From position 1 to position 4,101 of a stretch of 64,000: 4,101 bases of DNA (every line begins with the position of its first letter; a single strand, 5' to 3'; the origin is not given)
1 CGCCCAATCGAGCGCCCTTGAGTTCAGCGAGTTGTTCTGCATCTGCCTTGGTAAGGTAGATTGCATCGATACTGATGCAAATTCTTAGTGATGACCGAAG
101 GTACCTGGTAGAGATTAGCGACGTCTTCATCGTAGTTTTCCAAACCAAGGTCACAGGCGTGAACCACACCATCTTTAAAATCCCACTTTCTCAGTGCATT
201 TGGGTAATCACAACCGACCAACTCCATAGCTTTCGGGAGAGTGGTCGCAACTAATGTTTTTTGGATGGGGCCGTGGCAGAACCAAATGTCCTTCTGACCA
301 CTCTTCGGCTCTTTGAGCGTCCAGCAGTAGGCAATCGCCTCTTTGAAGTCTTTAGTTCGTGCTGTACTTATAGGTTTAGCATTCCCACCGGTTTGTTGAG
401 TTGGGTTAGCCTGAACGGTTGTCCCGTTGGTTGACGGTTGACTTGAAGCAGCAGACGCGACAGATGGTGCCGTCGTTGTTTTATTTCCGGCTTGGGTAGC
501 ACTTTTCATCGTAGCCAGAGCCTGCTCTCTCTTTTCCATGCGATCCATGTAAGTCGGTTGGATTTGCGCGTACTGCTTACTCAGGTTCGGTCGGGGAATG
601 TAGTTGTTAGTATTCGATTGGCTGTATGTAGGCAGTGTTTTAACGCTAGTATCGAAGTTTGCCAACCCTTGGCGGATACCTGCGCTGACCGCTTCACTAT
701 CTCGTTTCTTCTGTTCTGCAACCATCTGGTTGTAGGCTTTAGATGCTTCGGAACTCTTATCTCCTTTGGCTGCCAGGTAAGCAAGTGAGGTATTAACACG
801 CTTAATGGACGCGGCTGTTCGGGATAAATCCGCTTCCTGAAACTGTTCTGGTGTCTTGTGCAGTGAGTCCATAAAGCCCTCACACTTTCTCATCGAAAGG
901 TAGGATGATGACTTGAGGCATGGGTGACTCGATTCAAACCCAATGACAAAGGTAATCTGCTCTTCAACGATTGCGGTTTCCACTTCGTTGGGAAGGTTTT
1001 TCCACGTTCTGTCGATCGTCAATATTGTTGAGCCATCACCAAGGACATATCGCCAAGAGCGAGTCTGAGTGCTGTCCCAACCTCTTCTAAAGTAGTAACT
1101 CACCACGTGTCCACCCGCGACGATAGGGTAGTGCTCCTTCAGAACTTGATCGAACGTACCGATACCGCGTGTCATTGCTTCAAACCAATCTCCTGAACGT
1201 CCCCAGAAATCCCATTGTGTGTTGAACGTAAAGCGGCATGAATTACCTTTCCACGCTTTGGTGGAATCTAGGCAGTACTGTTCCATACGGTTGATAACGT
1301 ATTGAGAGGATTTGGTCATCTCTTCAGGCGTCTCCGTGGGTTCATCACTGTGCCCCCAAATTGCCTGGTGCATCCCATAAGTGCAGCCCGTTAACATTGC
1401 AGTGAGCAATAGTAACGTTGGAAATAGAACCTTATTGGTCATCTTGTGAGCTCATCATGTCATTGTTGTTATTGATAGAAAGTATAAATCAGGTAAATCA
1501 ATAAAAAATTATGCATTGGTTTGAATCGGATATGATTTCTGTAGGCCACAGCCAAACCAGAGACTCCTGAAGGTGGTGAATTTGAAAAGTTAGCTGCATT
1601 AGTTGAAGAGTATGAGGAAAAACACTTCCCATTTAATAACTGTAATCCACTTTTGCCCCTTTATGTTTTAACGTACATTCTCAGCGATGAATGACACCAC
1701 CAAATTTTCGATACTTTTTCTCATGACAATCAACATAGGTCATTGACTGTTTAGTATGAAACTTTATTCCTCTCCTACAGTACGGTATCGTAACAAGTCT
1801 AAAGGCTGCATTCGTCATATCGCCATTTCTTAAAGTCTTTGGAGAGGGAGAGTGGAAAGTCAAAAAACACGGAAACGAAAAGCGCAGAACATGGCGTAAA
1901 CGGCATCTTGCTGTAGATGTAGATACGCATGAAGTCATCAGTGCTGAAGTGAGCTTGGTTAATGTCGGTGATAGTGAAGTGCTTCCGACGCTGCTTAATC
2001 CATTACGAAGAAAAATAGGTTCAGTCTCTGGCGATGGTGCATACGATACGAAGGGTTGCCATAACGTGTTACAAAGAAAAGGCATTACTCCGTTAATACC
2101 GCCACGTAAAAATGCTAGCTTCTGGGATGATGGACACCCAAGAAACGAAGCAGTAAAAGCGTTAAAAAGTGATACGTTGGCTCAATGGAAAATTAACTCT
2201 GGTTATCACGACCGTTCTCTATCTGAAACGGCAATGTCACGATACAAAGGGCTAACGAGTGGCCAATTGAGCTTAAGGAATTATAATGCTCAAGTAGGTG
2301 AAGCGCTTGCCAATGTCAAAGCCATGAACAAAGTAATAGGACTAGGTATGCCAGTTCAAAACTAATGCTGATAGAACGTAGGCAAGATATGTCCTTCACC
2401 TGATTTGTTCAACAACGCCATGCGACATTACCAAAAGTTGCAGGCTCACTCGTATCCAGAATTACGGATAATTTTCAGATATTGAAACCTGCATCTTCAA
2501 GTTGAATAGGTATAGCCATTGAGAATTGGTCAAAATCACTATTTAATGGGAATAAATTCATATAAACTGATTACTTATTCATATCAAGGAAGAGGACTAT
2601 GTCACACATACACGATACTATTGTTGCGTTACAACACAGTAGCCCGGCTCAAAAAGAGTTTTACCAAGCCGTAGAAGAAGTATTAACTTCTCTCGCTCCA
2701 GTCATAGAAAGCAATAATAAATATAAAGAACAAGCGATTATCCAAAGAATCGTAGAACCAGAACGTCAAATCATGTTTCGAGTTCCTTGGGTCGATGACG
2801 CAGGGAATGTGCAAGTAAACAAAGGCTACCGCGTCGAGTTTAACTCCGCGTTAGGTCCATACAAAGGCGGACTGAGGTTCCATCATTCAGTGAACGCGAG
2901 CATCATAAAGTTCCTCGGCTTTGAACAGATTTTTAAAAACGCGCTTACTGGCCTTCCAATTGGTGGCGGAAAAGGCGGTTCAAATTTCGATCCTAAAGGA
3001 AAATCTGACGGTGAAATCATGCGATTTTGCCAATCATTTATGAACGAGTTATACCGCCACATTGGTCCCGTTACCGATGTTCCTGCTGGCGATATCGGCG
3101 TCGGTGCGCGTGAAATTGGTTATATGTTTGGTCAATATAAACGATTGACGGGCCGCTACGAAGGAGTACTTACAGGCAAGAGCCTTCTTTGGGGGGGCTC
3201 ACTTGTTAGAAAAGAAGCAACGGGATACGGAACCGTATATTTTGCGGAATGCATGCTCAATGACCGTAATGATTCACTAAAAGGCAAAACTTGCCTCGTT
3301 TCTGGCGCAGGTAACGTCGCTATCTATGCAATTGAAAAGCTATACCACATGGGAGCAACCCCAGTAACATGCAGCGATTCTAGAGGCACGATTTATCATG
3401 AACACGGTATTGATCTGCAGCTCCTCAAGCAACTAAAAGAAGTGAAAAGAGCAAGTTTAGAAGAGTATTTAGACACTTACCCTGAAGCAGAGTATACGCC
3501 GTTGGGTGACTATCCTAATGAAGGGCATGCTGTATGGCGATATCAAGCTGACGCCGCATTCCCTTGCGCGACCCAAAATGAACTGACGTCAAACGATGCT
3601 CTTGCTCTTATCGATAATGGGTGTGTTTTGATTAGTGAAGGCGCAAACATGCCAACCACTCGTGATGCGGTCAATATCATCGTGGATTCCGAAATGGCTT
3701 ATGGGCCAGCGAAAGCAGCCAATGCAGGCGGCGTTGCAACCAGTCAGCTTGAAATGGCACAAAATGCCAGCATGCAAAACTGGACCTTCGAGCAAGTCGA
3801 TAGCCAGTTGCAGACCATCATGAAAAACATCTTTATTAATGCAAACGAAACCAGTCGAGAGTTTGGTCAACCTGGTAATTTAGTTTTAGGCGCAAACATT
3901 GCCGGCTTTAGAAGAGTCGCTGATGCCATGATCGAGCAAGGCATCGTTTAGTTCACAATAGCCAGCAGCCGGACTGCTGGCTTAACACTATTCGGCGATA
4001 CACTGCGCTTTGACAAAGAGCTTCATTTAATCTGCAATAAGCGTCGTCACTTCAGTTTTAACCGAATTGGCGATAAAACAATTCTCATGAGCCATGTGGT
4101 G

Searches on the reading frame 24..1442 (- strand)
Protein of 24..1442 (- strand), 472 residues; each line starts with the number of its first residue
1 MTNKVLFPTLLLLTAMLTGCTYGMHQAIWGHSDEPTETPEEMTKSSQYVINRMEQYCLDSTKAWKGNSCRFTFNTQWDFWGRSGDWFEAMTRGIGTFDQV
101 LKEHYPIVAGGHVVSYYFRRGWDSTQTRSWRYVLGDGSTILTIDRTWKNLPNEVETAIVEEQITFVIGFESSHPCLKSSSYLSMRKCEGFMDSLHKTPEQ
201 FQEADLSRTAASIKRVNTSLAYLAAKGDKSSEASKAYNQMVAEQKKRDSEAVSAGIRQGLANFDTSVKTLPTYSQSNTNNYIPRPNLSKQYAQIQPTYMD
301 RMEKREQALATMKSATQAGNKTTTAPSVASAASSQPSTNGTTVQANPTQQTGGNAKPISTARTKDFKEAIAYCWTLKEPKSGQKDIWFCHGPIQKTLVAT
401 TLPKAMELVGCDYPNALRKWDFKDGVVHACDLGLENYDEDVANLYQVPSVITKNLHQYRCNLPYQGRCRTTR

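Call 91: search_protein_families(library=pfam, proteins=[window:24-1442:-], max_evalue=0.00001)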
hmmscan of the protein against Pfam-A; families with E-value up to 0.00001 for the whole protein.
window:24-1442:- (472 aa): 0 families

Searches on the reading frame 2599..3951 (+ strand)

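Call 91: search_protein_families(library=pfam, proteins=[window:2599-3951:+], max_evalue=0.00001)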
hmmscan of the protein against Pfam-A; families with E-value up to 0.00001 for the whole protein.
window:2599-3951:+ (450 aa): 2 families
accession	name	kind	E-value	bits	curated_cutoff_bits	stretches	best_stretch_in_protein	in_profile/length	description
PF00208.27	ELFV_dehydrog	-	1.1e-81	274.6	23.4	1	199-448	1-241/241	Glutamate/Leucine/Phenylalanine/Valine dehydrogenase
PF02812.23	ELFV_dehydrog_N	-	2.6e-53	179.6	25.3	1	54-181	1-128/129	Glu/Leu/Phe/Val dehydrogenase, dimerisation domain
